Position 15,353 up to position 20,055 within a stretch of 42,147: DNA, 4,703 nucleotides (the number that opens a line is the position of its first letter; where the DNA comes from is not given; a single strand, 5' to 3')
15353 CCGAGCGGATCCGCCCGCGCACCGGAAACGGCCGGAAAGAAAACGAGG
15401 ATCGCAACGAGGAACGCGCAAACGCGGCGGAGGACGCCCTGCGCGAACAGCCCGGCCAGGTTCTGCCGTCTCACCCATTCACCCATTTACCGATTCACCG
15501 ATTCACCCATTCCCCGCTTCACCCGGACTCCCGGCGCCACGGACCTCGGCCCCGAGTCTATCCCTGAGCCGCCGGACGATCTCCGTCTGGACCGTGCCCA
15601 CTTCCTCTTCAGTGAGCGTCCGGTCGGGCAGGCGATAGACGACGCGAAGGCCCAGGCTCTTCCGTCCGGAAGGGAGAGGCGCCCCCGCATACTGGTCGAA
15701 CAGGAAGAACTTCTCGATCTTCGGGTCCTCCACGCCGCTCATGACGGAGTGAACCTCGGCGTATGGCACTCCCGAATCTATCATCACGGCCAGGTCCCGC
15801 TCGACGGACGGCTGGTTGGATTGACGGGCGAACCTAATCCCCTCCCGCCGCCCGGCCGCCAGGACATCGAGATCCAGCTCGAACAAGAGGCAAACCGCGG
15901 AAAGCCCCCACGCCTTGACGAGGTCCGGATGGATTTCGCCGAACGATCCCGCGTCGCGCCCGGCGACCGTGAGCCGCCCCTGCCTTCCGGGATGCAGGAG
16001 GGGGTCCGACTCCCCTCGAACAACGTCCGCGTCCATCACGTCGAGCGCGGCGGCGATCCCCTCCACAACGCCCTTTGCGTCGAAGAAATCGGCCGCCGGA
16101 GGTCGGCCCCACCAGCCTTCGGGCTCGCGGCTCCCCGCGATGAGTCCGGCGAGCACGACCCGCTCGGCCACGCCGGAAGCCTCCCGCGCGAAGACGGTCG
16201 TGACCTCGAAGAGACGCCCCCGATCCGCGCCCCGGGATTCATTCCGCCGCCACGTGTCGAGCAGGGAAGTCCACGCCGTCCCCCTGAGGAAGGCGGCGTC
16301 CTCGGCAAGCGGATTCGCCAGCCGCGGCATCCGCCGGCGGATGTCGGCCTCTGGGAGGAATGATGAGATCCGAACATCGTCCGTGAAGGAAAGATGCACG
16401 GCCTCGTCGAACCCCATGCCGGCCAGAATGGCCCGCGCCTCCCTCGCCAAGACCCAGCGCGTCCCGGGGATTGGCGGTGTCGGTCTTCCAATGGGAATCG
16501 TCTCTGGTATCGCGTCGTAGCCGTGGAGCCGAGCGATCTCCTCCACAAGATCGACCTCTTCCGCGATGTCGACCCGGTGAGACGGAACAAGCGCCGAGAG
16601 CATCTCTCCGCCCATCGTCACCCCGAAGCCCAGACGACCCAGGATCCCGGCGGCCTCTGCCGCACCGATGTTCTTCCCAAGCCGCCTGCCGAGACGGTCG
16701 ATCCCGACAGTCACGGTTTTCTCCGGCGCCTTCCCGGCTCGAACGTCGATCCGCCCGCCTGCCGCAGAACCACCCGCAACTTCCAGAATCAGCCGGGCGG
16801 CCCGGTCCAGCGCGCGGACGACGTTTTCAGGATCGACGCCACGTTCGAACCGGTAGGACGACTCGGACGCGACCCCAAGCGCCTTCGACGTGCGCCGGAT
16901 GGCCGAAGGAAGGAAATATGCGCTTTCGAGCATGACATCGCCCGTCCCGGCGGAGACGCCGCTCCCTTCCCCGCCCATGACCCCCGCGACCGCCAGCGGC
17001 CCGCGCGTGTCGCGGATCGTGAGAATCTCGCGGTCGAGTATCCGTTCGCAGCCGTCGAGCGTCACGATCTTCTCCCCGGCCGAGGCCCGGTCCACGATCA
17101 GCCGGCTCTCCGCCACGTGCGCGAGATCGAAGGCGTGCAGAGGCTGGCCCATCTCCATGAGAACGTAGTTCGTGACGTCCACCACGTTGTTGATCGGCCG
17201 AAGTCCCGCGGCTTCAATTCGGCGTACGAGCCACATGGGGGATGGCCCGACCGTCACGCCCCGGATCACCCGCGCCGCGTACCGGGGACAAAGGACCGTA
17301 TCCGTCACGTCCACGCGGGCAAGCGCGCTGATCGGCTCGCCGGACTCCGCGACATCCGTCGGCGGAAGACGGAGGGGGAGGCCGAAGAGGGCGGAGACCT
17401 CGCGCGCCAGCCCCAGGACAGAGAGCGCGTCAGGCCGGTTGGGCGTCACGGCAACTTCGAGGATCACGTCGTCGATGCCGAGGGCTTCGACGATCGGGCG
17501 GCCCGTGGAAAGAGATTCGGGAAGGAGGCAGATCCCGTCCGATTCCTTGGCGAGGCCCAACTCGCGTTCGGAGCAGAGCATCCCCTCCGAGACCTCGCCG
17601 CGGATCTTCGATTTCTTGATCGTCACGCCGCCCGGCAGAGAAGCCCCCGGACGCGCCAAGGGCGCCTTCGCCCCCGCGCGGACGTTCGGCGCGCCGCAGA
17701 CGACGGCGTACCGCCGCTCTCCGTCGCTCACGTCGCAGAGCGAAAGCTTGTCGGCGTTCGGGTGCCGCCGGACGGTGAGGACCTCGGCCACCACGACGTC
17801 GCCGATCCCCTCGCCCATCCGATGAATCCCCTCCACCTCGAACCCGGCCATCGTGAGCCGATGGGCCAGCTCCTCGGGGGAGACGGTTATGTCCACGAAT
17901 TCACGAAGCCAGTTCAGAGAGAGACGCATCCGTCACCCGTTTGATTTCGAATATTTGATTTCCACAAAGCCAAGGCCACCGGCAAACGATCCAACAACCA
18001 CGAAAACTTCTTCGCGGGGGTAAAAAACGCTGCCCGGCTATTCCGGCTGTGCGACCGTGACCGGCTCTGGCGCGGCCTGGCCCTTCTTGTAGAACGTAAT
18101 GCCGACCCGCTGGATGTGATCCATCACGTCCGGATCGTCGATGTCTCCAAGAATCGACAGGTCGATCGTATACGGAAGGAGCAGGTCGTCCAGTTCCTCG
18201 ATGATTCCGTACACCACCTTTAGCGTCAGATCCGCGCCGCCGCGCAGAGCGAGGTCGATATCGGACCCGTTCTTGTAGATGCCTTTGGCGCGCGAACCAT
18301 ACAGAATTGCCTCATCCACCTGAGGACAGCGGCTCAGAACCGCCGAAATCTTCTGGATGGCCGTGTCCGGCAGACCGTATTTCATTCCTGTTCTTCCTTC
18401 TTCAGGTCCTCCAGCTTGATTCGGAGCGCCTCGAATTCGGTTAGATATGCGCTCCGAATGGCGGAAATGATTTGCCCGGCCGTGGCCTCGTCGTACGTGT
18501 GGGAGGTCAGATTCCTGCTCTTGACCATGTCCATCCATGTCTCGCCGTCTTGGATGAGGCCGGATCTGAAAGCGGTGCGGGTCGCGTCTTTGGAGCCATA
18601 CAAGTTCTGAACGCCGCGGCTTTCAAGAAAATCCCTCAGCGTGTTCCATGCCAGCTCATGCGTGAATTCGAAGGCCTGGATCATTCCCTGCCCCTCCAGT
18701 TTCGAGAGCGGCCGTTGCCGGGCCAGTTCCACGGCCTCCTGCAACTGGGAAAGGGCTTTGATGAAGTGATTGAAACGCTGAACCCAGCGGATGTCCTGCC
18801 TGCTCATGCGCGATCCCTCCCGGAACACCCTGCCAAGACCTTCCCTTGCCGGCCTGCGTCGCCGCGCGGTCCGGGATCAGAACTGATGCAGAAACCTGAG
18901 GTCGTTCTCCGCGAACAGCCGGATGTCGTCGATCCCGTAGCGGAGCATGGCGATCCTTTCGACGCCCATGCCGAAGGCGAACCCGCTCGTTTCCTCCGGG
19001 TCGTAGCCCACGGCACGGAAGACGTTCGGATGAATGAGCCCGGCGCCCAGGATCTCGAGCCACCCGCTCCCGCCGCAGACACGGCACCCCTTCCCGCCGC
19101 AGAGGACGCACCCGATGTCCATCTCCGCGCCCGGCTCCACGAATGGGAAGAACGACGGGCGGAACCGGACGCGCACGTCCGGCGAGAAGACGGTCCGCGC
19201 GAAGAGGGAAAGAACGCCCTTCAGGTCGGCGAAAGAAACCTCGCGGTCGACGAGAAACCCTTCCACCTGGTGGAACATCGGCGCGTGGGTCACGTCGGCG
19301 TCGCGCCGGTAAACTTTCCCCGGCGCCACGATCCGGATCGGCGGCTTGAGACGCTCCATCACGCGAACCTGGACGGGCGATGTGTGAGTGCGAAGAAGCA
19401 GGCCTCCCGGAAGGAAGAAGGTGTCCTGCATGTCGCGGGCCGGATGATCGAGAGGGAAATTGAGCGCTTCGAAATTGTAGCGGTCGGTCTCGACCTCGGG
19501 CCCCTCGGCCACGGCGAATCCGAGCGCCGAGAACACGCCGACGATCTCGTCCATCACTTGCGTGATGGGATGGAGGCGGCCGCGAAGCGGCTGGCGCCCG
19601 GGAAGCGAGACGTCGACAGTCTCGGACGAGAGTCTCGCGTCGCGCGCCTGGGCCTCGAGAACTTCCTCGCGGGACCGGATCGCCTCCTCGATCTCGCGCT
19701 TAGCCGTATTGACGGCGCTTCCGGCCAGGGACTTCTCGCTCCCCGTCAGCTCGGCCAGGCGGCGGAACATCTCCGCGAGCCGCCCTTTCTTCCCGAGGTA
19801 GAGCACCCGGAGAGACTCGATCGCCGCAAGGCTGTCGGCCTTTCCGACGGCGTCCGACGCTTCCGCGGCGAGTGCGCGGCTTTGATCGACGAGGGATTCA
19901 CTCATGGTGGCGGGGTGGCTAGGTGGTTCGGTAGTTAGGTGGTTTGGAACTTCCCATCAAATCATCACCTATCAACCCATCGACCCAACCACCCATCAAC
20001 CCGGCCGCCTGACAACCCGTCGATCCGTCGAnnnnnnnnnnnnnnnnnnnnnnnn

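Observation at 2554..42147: Family of strictly periodic 7-nt and 8-nt tandem arrays in most intergenic spacers, usually starting at the stop codon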

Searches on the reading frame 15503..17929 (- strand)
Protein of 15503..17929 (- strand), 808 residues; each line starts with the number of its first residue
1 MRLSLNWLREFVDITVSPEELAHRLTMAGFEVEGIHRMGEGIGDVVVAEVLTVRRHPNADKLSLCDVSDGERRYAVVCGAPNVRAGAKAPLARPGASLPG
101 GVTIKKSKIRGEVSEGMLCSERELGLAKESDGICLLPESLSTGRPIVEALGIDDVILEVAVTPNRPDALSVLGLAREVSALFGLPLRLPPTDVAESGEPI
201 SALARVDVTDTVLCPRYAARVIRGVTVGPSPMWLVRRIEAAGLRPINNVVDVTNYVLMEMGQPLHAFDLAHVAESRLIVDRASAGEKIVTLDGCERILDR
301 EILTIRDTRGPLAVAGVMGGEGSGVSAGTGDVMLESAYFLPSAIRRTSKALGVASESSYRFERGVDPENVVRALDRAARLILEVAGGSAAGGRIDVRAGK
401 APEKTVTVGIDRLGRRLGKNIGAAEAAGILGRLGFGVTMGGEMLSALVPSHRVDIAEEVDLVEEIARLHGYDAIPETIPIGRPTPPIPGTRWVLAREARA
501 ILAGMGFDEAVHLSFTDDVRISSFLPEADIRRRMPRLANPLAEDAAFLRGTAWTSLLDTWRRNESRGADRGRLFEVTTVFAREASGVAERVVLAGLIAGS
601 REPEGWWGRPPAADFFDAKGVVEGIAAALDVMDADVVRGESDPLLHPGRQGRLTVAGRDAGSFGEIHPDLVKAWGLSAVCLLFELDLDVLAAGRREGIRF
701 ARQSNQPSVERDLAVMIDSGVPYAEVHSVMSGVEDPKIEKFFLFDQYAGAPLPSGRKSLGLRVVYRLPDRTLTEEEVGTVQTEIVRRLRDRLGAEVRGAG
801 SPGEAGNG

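Call 13: search_protein_families(library=pfam, proteins=[window:15503-17929:-])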
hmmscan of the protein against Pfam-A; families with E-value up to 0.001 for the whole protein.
window:15503-17929:- (808 aa): 5 families
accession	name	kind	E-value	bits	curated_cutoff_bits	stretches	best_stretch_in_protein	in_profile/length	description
PF03483.22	B3_4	-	5.1e-67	225.3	29.3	1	214-386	2-174/174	B3/4 domain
PF17759.6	tRNA_synthFbeta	-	1.1e-53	182.3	22.4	1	474-687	1-214/214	Phenylalanyl tRNA synthetase beta chain CLM domain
PF03147.19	FDX-ACB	-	1.5e-23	83.5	31.1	1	704-797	1-94/94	Ferredoxin-fold anticodon binding domain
PF03484.21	B5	-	5.1e-20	71.9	28.6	1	406-471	1-67/67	tRNA synthetase B5 domain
PF01588.26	tRNA_bind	-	1.2e-19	70.7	27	1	45-143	1-94/96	Putative tRNA binding domain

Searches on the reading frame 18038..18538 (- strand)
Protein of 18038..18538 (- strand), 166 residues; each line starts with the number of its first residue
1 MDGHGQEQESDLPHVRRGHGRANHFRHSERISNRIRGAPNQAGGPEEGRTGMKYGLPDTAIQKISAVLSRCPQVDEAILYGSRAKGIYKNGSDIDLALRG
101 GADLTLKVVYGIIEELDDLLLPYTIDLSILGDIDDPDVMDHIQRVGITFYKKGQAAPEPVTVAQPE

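Call 77: search_protein_families(library=pfam, proteins=[window:18038-18538:-], max_evalue=0.01)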
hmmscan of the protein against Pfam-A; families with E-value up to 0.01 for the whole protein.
window:18038-18538:- (166 aa): 3 families
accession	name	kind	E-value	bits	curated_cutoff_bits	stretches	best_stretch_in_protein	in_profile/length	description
PF18765.7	Polbeta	-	3.2e-13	50.1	26.9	1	62-152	1-90/93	Polymerase beta, Nucleotidyltransferase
PF01909.29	NTP_transf_2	-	6.9e-07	30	21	1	65-136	5-80/93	Nucleotidyltransferase domain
PF22600.2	MTPAP-like_central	-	0.0076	16.8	27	0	59-98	24-63/139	Poly(A) RNA polymerase, mitochondrial-like, central palm domain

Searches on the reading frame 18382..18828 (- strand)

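Call 13: search_protein_families(library=pfam, proteins=[window:18382-18828:-])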
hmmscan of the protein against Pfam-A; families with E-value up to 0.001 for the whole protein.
window:18382-18828:- (148 aa): 1 family
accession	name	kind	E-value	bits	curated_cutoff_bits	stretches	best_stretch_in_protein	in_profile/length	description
PF08780.16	NTase_sub_bind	-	3.4e-46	156.8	31.8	1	17-140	1-125/126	Nucleotidyltransferase substrate binding protein like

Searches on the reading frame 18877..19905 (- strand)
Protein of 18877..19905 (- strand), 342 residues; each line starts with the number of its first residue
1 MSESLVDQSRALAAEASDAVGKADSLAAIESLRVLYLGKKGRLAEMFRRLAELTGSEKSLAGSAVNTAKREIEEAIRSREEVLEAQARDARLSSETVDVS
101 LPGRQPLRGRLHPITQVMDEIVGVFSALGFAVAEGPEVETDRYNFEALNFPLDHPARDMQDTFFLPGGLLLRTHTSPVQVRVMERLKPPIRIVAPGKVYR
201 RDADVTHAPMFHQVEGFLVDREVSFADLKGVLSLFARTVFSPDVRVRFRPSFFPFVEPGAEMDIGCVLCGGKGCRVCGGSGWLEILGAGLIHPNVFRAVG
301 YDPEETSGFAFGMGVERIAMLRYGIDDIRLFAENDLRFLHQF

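Call 13: search_protein_families(library=pfam, proteins=[window:18877-19905:-])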
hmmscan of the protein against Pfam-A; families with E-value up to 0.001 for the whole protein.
window:18877-19905:- (342 aa): 2 families
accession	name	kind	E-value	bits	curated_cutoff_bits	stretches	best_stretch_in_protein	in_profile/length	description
PF01409.25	tRNA-synt_2d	-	6.5e-99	330.8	19.8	1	97-342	2-246/246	tRNA synthetases class II core domain (F)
PF02912.23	Phe_tRNA-synt_N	-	2.4e-18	66.3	22.3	1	25-92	2-69/69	Aminoacyl tRNA synthetase class II, N-terminal domain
